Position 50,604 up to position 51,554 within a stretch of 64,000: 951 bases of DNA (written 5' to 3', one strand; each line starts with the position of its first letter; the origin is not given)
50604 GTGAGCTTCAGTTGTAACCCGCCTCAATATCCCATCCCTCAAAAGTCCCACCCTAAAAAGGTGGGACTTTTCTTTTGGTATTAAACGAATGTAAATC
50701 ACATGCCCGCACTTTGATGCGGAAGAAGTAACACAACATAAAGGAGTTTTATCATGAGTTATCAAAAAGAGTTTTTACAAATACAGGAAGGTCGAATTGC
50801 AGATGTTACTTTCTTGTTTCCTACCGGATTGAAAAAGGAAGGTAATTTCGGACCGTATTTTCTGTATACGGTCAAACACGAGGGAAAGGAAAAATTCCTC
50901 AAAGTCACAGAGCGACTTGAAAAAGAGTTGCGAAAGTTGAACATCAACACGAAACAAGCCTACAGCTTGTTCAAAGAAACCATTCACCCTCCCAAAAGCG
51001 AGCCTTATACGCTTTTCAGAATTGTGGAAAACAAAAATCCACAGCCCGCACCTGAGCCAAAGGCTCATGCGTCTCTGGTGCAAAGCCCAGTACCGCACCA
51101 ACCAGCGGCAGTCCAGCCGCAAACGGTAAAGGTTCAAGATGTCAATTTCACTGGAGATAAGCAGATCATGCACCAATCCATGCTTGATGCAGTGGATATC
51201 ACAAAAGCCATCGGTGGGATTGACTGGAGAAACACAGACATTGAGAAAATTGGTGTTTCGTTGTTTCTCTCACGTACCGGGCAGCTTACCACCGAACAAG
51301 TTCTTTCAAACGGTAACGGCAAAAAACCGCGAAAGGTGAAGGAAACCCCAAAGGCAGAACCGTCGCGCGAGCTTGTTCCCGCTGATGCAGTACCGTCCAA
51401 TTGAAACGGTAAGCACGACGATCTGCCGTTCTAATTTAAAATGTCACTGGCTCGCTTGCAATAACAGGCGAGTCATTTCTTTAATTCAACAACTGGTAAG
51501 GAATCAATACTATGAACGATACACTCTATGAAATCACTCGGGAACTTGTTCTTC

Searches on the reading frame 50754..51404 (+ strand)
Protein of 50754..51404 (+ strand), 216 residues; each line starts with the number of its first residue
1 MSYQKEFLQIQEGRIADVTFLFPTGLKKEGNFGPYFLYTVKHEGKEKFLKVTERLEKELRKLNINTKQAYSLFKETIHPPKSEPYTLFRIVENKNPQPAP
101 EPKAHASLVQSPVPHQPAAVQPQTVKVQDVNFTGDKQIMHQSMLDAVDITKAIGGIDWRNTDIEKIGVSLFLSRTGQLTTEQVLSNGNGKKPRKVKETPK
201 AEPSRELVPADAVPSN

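Call 7: search_protein_families(library=pfam, proteins=[window:50754-51404:+], max_evalue=0.01)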
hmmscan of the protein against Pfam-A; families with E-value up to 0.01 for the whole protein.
window:50754-51404:+ (216 aa): 0 families

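Call 60: search_protein_families(library=phrogs, proteins=[window:50754-51404:+], max_evalue=0.01)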
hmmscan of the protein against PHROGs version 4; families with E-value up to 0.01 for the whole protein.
window:50754-51404:+ (216 aa): 0 families

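Call 87: search_protein_families(library=ncbifam, proteins=[window:50754-51404:+], max_evalue=0.1)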
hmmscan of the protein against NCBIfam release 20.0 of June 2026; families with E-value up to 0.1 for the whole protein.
window:50754-51404:+ (216 aa): 1 family
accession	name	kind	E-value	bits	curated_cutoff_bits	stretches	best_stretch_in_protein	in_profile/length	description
NF041848.1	celb_epim_EpiA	equivalog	0.06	12.4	800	1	36-86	329-379/405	cellobiose 2-epimerase EpiA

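Call 88: search_protein_families(library=padloc, proteins=[window:50754-51404:+], max_evalue=0.01)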
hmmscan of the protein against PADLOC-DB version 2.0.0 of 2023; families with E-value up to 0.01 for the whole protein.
window:50754-51404:+ (216 aa): 0 families
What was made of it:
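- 50754..51404 (+): Conserved module gene of unknown function (216 aa). No family hit (calls 7, 60, 87, 88).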
